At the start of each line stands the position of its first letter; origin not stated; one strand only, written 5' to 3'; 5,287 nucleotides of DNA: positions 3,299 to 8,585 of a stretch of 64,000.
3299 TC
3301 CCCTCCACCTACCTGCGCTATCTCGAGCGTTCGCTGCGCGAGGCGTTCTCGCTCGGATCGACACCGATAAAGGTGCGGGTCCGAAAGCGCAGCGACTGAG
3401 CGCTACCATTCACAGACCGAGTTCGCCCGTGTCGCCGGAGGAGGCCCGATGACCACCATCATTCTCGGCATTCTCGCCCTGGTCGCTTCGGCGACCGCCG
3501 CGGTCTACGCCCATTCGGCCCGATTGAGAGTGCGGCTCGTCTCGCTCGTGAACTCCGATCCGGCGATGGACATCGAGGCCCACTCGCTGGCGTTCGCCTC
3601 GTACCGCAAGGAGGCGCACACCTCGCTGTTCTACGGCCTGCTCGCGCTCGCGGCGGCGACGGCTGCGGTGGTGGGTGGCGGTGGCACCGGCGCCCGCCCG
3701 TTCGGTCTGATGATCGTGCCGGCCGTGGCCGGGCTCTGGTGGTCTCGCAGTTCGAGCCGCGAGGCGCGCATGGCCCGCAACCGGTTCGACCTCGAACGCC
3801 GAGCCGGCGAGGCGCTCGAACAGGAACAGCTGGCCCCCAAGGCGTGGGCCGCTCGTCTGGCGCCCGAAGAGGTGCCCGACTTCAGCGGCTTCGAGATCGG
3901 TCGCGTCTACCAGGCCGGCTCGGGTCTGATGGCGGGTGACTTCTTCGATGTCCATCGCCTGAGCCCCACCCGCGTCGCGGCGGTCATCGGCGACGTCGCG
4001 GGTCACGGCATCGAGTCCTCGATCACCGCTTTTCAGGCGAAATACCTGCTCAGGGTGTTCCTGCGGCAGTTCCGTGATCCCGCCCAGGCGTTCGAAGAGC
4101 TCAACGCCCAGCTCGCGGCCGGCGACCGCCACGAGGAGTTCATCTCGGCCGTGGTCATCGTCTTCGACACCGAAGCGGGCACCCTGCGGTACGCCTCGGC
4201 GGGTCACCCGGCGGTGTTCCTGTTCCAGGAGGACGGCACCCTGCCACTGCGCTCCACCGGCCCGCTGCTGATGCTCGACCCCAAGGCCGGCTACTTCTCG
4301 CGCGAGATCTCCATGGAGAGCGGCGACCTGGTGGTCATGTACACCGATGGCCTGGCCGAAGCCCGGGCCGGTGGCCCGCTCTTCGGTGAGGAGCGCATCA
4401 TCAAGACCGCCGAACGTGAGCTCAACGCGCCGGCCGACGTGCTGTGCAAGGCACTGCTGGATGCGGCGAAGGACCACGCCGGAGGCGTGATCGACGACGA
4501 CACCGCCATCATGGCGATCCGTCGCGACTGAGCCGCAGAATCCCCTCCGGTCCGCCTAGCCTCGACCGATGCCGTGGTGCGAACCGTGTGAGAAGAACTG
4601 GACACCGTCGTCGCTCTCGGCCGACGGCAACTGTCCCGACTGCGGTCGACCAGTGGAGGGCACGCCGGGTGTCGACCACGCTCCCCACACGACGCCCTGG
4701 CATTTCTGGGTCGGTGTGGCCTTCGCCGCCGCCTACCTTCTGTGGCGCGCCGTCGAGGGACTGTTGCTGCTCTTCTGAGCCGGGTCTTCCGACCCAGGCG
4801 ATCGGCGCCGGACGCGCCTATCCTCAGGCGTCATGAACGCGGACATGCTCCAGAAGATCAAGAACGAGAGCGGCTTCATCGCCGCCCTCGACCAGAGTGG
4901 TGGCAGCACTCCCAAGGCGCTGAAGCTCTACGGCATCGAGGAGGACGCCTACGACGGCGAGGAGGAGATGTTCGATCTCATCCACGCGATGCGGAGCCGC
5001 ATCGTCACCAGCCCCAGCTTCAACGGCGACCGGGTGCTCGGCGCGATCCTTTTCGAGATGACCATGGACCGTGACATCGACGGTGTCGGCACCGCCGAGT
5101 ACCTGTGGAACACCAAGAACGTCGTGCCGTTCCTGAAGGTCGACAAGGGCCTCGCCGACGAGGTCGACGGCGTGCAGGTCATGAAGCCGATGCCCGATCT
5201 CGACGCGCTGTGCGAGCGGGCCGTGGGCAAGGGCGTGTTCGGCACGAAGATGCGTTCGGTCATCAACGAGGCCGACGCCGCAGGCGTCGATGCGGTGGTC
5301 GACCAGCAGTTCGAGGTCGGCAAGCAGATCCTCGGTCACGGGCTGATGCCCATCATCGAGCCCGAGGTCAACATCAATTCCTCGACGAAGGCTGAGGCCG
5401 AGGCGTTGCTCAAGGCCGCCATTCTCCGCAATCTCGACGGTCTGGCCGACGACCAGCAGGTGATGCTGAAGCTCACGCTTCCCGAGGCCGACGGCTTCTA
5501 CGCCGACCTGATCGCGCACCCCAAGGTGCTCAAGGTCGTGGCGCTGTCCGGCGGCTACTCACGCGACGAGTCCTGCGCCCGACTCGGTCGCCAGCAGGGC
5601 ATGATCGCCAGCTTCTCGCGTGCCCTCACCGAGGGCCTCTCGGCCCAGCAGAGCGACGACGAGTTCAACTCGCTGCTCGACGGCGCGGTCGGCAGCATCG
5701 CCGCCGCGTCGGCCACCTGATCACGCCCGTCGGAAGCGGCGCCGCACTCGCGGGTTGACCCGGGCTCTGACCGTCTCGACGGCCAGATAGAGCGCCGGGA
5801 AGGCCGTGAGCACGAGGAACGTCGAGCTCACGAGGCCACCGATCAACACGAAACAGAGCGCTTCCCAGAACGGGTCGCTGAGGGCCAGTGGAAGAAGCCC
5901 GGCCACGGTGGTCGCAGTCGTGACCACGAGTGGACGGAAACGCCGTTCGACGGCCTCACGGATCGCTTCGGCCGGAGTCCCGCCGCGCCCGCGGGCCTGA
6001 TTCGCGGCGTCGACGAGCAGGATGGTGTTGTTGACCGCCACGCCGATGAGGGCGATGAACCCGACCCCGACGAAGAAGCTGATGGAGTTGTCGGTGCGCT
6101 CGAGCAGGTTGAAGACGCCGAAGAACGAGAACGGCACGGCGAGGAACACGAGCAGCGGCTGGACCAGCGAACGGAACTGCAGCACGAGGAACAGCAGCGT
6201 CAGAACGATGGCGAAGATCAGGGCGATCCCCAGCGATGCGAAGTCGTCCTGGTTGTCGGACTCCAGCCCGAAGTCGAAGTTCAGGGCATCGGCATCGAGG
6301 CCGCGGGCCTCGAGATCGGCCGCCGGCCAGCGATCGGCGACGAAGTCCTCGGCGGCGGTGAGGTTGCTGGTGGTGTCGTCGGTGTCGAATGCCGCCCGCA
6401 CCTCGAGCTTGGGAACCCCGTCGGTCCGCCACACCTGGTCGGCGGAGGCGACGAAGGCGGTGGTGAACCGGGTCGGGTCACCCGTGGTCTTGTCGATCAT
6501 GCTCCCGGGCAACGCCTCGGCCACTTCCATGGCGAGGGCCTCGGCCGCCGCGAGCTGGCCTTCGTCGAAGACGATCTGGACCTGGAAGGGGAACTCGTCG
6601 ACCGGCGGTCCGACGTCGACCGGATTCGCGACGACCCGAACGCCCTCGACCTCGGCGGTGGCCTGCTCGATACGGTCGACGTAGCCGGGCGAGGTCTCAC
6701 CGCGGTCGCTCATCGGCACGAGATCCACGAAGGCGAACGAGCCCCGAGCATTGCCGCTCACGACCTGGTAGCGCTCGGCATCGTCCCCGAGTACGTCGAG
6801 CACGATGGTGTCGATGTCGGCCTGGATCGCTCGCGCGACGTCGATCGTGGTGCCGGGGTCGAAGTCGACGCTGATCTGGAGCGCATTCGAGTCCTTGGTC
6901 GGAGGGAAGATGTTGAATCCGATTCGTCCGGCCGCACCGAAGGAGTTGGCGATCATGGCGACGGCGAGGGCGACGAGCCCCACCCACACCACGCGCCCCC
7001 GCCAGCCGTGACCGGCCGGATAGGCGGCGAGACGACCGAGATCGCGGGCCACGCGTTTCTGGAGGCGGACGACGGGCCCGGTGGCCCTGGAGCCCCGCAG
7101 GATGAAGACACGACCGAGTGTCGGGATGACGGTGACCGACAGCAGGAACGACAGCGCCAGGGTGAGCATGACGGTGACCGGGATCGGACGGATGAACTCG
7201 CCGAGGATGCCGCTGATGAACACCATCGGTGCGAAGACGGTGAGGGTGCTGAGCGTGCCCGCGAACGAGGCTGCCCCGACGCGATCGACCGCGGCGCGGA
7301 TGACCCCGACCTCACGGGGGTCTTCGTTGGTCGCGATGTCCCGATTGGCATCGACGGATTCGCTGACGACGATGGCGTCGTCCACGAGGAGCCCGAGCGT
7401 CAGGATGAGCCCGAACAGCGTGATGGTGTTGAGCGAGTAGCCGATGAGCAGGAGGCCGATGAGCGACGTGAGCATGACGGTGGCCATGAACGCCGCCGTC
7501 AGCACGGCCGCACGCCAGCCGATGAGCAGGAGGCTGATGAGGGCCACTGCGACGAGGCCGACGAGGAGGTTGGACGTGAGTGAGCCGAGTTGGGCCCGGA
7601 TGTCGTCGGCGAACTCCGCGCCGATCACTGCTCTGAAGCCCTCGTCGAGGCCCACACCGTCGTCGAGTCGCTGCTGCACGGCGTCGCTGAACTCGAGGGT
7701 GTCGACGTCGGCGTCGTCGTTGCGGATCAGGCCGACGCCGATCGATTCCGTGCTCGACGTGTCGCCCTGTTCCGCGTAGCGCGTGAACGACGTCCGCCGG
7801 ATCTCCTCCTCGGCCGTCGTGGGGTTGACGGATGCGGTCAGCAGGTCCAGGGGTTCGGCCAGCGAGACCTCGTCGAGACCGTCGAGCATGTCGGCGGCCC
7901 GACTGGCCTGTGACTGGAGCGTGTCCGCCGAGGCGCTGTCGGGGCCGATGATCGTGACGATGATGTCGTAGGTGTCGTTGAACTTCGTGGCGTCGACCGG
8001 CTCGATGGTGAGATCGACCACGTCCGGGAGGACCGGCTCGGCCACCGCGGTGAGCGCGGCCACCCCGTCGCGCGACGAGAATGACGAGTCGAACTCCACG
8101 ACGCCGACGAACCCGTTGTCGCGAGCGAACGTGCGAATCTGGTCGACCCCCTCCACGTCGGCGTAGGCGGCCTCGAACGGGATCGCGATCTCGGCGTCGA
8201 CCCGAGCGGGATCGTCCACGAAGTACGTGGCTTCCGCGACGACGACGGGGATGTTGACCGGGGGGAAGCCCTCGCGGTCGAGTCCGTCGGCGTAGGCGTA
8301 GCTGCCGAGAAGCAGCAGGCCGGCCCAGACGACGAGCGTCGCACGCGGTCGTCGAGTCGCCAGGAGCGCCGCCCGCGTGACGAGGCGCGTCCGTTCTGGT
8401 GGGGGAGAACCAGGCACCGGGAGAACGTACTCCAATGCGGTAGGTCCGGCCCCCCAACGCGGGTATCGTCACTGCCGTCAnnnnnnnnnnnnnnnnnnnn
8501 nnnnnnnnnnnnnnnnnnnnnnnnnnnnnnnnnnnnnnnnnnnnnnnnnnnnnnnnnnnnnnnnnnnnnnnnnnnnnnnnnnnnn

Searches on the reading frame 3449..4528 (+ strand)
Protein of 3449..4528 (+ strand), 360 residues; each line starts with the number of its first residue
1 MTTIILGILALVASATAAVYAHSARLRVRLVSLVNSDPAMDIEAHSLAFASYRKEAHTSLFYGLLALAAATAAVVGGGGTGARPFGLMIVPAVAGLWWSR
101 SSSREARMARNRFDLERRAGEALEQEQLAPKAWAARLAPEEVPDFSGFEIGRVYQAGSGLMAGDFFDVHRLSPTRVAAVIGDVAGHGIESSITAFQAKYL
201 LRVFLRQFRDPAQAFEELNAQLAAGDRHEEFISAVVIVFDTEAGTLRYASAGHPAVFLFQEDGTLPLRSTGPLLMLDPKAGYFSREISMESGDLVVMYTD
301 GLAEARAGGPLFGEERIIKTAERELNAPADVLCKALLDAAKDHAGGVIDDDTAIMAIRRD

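Call 35: search_protein_families(library=pfam, proteins=[window:3449-4528:+], max_evalue=0.00001)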
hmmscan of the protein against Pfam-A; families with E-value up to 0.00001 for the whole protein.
window:3449-4528:+ (360 aa): 1 family
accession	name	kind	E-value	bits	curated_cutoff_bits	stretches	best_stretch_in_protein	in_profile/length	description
PF07228.17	SpoIIE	-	7.7e-45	153.6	25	1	173-359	2-191/192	Stage II sporulation protein E (SpoIIE)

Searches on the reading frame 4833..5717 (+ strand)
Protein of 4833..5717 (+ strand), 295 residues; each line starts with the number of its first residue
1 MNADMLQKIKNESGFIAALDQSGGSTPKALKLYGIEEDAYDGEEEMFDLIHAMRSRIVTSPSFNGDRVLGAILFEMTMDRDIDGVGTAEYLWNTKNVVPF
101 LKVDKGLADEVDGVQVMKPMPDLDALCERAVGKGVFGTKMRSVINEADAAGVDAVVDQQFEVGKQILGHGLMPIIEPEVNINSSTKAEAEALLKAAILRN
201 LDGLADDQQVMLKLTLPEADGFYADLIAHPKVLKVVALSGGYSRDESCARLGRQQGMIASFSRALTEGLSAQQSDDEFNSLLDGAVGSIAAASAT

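Call 35: search_protein_families(library=pfam, proteins=[window:4833-5717:+], max_evalue=0.00001)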
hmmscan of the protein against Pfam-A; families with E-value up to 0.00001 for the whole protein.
window:4833-5717:+ (295 aa): 1 family
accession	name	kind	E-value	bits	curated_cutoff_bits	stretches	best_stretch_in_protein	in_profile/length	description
PF00274.25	Glycolytic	-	7.6e-08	32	22.2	1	10-216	10-214/349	Fructose-bisphosphate aldolase class-I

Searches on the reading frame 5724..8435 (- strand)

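Call 24: search_protein_families(library=pfam, proteins=[window:5724-8435:-], max_evalue=0.00001)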
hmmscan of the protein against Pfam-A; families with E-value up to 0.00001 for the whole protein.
window:5724-8435:- (904 aa): 2 families
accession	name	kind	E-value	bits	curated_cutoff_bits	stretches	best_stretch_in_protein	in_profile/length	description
PF00873.25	ACR_tran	-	1.7e-87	294.6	28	2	239-603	285-654/1021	AcrB/AcrD/AcrF family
PF03176.21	MMPL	-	4.6e-11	42.7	20.5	1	734-886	144-302/333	MMPL family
